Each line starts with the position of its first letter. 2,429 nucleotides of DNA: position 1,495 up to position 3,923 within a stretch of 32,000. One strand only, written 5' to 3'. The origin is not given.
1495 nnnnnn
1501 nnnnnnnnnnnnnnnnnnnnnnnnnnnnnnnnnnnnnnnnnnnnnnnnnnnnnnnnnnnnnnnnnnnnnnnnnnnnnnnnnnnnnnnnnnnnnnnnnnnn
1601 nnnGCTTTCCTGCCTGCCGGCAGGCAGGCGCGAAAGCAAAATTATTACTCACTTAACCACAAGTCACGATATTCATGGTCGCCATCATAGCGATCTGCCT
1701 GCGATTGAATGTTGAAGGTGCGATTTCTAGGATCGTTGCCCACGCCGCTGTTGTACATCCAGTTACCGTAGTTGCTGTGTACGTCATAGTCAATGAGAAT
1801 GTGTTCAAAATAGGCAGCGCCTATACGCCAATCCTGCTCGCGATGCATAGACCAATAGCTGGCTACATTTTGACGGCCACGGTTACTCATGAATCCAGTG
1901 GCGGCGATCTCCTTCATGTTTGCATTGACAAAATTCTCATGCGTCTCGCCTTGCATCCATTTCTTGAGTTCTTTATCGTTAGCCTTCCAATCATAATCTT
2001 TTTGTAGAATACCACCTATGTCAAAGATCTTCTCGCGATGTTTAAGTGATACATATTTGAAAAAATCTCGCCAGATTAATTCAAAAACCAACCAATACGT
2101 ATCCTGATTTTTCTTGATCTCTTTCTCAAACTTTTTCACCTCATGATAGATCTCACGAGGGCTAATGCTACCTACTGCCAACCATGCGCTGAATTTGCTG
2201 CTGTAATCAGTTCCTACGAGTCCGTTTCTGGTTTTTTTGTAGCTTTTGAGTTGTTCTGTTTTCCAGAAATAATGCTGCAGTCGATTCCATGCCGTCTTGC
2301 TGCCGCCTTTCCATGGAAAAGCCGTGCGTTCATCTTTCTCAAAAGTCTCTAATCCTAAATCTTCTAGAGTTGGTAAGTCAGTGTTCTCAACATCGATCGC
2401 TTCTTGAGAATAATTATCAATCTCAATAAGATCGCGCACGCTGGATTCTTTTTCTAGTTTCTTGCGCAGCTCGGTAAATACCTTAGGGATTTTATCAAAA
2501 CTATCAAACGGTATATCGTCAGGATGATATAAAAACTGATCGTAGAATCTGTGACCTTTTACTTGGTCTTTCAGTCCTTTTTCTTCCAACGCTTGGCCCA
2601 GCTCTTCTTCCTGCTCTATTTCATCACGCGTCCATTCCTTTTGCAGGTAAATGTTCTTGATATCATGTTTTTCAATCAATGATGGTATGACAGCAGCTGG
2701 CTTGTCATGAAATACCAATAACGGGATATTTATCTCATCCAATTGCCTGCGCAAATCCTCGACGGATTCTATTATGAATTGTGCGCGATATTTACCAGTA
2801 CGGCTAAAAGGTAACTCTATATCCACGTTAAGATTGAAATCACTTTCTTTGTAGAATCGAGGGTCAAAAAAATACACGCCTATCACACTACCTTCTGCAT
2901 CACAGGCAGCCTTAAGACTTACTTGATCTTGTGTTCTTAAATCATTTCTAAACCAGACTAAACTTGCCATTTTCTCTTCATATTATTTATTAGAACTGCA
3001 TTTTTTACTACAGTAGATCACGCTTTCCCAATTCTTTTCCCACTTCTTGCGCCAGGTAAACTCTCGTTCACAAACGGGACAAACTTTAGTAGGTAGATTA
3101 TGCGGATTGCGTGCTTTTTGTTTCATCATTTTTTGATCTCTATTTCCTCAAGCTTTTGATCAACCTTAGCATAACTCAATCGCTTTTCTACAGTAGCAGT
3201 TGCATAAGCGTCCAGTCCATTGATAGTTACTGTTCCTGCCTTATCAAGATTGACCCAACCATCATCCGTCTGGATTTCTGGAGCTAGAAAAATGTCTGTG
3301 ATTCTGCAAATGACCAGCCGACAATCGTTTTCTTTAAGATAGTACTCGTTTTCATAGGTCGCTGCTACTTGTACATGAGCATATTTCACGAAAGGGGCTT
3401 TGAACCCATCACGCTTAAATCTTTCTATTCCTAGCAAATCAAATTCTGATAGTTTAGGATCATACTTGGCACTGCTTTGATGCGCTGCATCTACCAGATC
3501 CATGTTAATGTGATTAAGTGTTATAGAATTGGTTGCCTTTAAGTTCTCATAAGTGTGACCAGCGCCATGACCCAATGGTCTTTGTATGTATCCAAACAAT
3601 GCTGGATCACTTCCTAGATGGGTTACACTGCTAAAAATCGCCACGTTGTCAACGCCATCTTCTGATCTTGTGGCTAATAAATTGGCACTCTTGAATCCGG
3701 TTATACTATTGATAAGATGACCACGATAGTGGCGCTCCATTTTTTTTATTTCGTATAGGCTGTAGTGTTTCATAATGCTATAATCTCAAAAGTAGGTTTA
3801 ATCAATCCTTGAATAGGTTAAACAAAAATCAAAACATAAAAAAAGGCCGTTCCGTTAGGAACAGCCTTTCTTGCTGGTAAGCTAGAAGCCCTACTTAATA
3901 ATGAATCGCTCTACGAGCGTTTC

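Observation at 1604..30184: Highly over-represented dispersed palindrome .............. with a conserved asymmetric flank (8 perfect copies plus 1 interrupted in 32 kb)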

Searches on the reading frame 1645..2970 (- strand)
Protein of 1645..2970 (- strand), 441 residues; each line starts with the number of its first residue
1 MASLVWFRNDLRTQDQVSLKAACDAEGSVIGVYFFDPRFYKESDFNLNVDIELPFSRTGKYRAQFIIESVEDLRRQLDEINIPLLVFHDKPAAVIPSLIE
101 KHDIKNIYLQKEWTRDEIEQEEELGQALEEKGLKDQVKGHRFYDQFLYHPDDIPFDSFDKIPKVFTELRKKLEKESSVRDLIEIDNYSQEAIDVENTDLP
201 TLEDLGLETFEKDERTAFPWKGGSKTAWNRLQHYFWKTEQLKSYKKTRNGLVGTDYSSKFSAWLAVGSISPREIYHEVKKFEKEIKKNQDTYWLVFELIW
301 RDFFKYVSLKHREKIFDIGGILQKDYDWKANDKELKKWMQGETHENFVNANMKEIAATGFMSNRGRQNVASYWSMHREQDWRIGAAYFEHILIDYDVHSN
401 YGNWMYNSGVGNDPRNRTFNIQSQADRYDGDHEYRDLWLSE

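Call 71: search_protein_families(library=pfam, proteins=[window:1645-2970:-], max_evalue=0.001)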
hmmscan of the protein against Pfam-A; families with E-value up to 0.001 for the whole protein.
window:1645-2970:- (441 aa): 2 families
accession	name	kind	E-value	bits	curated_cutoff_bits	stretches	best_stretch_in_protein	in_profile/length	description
PF00875.24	DNA_photolyase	-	1.2e-37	129.8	26.6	1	3-177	1-157/164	DNA photolyase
PF03441.19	FAD_binding_7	-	2e-32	112.7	27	1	296-441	3-152/203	FAD binding domain of DNA photolyase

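Call 84: find_encoding_contigs(protein=window:1645-2970:-, flank=10000, max_places=1)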
Protein window:1645-2970:- (441 aa): no gene with exactly this product is on record in the collection.

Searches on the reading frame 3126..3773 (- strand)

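Call 71: search_protein_families(library=pfam, proteins=[window:3126-3773:-], max_evalue=0.001)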
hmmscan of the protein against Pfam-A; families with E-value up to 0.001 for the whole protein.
window:3126-3773:- (215 aa): 1 family
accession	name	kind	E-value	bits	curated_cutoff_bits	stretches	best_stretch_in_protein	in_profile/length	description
PF01613.24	Flavin_Reduct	-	1.3e-10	42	27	1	33-166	11-136/153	Flavin reductase like domain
